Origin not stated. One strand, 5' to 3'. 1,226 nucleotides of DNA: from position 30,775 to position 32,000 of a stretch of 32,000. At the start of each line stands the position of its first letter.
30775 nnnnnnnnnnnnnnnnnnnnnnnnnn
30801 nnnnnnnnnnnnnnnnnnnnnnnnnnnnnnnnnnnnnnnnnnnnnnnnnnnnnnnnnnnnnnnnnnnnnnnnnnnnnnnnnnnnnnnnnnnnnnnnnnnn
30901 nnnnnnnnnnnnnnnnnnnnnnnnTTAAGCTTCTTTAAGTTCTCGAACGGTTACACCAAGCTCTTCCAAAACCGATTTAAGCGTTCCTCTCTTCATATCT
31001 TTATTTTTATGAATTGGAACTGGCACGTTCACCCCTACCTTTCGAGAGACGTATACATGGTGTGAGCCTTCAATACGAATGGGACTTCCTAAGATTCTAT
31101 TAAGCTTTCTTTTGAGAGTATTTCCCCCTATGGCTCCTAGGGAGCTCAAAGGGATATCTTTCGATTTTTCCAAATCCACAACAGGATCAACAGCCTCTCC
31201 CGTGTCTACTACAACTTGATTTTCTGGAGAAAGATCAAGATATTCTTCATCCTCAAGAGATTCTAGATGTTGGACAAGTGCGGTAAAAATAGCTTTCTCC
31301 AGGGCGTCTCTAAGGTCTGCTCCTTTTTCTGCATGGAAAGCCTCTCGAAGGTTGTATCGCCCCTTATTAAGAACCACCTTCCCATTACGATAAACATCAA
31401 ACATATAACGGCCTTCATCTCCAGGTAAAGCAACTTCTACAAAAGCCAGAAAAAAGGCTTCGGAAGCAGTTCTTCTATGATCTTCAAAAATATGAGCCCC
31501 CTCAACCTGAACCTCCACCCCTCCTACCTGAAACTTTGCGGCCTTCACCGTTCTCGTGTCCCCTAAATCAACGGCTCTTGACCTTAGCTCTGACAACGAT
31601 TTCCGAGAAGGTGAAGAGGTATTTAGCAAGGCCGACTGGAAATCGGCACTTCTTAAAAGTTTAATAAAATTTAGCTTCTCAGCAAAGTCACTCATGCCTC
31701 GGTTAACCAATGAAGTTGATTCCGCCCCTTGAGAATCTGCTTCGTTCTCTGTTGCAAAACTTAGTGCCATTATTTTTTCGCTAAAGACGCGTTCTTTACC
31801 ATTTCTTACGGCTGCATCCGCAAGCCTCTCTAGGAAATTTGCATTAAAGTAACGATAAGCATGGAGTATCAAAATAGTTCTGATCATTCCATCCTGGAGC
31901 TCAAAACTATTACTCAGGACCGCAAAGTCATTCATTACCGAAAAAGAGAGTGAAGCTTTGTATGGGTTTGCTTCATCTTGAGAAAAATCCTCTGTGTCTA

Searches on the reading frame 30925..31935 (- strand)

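Call 7: search_protein_families(library=pfam, proteins=[window:30925-31935:-], max_evalue=0.001)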
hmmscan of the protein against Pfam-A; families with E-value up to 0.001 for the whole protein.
window:30925-31935:- (336 aa): 1 family
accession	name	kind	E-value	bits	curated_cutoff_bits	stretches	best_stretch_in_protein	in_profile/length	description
PF07927.17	HicA_toxin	-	4.4e-10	39.9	27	1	286-328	16-58/58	HicA toxin of bacterial toxin-antitoxin,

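Call 80: search_protein_families(library=ncbifam, proteins=[window:30925-31935:-], max_evalue=0.001)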
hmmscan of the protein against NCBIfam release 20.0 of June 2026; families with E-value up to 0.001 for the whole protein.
window:30925-31935:- (336 aa): 0 families
